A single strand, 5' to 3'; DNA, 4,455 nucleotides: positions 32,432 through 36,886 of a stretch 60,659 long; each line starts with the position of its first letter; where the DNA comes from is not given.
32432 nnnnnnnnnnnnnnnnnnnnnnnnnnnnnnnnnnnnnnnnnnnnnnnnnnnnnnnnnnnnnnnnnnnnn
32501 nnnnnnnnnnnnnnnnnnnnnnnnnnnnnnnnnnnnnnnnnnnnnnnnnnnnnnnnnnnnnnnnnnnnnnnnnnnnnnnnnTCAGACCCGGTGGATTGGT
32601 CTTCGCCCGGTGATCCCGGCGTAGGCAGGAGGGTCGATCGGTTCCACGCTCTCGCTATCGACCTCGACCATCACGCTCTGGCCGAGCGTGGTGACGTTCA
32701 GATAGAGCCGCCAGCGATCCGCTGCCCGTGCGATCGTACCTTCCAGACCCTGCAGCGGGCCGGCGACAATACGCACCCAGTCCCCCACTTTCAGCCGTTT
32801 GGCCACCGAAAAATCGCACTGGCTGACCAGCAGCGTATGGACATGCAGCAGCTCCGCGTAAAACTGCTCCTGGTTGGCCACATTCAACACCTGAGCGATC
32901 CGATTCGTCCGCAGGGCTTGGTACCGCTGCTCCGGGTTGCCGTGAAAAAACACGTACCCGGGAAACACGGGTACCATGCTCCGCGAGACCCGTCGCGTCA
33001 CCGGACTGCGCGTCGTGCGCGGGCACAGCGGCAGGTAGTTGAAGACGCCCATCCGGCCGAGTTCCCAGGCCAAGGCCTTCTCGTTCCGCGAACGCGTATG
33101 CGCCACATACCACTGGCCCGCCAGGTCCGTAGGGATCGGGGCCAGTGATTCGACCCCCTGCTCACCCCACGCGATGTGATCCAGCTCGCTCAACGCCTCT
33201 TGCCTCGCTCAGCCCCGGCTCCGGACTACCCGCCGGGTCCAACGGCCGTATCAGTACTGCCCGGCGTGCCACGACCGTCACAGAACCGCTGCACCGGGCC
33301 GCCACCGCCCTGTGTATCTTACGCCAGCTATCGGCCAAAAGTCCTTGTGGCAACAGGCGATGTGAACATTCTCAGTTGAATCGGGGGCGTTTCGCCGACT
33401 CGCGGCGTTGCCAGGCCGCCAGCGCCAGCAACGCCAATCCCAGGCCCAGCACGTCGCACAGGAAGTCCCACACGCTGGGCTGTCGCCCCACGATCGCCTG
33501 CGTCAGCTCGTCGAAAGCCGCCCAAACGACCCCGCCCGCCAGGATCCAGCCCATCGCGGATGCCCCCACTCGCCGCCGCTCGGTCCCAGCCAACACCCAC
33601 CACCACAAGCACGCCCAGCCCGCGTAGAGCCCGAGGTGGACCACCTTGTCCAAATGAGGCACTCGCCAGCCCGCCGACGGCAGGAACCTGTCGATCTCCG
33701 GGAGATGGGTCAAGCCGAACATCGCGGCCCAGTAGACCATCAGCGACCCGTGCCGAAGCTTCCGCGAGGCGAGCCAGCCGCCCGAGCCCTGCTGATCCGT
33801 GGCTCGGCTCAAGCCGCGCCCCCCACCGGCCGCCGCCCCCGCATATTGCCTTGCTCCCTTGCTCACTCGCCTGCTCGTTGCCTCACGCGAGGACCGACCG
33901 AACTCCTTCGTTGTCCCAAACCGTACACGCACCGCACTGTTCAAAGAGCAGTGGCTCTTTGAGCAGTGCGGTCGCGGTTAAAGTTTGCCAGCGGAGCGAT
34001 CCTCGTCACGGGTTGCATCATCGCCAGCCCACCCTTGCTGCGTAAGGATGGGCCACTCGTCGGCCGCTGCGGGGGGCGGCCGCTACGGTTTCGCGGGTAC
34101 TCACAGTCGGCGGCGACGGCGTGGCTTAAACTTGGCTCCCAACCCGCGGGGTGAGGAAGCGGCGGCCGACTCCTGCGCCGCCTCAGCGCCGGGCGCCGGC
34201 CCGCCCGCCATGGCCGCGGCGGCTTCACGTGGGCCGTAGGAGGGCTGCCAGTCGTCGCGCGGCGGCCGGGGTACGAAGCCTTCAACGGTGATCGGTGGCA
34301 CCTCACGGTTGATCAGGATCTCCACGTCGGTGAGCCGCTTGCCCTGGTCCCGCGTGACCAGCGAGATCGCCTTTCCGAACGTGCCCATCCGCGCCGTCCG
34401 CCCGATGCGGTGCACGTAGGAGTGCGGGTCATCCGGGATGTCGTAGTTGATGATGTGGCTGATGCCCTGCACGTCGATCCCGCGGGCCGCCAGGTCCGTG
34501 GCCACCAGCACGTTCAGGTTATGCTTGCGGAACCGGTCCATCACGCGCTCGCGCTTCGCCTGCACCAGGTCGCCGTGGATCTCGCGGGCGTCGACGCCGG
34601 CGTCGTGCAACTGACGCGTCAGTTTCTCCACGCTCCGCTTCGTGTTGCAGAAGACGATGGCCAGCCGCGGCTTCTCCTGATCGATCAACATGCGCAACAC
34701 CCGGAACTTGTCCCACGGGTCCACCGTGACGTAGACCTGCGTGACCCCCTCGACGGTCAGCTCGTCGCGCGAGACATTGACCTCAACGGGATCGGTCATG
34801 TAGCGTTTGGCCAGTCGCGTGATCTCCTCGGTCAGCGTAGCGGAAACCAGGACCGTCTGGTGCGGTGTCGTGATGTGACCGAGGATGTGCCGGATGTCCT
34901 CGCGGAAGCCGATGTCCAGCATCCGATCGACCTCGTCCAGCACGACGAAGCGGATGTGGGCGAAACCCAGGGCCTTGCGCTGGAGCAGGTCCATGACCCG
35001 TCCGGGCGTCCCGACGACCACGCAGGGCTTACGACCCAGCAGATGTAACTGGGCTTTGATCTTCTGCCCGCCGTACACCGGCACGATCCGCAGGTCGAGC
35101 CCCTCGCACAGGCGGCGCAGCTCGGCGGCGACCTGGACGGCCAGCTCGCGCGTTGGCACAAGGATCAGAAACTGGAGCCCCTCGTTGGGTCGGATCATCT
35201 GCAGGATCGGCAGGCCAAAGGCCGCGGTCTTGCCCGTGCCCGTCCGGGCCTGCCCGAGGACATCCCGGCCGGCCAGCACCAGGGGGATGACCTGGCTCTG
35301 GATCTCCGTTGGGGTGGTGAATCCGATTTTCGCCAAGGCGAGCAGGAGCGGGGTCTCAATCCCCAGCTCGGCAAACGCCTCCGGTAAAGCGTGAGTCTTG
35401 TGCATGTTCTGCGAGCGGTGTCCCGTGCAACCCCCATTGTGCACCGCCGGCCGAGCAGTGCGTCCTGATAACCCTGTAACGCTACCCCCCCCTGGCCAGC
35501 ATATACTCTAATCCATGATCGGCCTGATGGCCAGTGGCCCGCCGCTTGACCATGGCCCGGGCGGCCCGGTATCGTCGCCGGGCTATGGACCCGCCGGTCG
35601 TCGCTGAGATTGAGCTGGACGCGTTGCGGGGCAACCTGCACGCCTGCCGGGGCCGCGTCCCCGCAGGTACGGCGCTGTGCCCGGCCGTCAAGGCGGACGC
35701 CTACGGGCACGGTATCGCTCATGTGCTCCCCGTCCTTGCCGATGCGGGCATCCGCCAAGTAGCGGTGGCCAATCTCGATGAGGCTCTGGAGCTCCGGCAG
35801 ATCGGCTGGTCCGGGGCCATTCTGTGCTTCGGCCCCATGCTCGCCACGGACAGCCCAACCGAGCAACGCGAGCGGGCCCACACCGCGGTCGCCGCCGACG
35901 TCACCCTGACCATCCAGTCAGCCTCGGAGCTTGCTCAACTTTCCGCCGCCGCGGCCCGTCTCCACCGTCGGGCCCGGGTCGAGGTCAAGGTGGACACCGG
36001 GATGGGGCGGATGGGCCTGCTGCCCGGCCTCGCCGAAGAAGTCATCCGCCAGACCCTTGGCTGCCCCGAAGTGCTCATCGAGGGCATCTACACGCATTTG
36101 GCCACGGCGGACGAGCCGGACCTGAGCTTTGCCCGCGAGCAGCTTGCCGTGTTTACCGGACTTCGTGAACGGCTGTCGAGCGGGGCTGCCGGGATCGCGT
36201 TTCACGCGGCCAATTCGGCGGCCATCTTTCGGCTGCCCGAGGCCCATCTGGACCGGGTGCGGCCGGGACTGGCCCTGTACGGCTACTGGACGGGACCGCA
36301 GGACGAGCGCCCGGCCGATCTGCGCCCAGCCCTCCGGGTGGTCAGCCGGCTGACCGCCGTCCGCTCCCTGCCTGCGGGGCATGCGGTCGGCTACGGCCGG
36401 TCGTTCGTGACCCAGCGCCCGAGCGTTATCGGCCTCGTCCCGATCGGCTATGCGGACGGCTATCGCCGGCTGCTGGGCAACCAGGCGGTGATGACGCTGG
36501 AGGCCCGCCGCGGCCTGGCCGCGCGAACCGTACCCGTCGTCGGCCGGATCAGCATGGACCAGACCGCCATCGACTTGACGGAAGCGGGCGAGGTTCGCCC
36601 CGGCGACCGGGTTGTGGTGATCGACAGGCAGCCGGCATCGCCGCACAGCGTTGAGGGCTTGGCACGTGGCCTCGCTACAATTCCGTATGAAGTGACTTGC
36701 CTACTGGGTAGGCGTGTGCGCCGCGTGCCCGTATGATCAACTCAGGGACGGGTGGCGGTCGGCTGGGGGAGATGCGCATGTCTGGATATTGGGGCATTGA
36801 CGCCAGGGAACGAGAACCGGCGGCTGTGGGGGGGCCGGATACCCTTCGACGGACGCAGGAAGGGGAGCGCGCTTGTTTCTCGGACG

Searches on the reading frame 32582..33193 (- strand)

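Call 13: search_protein_families(library=pfam, proteins=[window:32582-33193:-], max_evalue=0.001)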
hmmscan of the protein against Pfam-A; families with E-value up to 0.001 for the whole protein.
window:32582-33193:- (203 aa): 2 families
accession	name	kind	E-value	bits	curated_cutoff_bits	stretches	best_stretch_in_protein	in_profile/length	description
PF02357.24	NusG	-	4.4e-09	37.2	22.2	1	27-104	2-76/93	Transcription termination factor nusG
PF00467.35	KOW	-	0.00033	20.8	22.3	1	136-155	1-20/32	KOW motif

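Call 62: search_protein_families(library=ncbifam, proteins=[window:32582-33193:-], max_evalue=0.001)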
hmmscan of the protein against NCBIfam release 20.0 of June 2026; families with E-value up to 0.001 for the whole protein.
window:32582-33193:- (203 aa): 6 families
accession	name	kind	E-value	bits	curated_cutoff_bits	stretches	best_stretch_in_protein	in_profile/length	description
NF033644.1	antiterm_UpxY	subfamily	2.7e-23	82.7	100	1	28-181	1-162/164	UpxY family transcription antiterminator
NF033641.1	antiterm_LoaP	exception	7.2e-11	42.5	125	1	28-184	1-165/166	antiterminator LoaP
TIGR01955.1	RfaH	equivalog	1.8e-09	37.8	144.5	1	28-184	1-159/159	transcription/translation regulatory transformer protein RfaH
TIGR00922.1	nusG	equivalog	6.1e-08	32.7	135.7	1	75-185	55-171/172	transcription termination/antitermination protein NusG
NF006534.0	PRK09014.1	equivalog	1e-05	25.5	124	1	27-183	3-159/162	transcription/translation regulatory transformer protein RfaH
TIGR01956.2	NusG_myco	equivalog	5e-05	23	150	0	124-185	176-238/239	transcription termination/antitermination protein NusG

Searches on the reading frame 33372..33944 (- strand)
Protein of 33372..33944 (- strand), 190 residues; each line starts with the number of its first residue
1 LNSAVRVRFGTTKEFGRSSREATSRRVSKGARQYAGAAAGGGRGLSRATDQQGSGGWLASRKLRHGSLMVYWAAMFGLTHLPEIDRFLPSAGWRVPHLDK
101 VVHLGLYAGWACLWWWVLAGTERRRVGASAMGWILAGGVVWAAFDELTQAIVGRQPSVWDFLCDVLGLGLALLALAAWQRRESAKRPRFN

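Call 13: search_protein_families(library=pfam, proteins=[window:33372-33944:-], max_evalue=0.001)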
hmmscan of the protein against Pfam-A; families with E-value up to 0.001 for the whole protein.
window:33372-33944:- (190 aa): 1 family
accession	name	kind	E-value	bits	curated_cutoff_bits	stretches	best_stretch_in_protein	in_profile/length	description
PF04892.17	VanZ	-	1.2e-05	26.4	30.1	1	77-175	35-122/126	VanZ like family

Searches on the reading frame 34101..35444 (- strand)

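Call 52: search_protein_families(library=pfam, proteins=[window:34101-35444:-], max_evalue=0.001)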
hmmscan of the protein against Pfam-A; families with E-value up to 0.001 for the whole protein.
window:34101-35444:- (447 aa): 3 families
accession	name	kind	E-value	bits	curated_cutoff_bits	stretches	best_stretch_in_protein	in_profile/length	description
PF00270.35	DEAD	-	7.3e-50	169.4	26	1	46-210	1-166/167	DEAD/DEAH box helicase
PF00271.37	Helicase_C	-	4.2e-34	117.5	23.5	1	246-354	2-110/110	Helicase conserved C-terminal domain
PF04851.21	ResIII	-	2.4e-05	24.8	22.5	1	63-203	27-161/164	Type III restriction enzyme, res subunit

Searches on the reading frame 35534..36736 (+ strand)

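Call 52: search_protein_families(library=pfam, proteins=[window:35534-36736:+], max_evalue=0.001)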
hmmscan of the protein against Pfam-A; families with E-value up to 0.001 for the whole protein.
window:35534-36736:+ (400 aa): 2 families
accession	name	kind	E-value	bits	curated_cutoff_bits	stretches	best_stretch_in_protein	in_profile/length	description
PF01168.26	Ala_racemase_N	-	3e-61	207.4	24.1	1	26-251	1-218/220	Alanine racemase, N-terminal domain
PF00842.27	Ala_racemase_C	-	1.7e-36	125.1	25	1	267-398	2-126/127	Alanine racemase, C-terminal domain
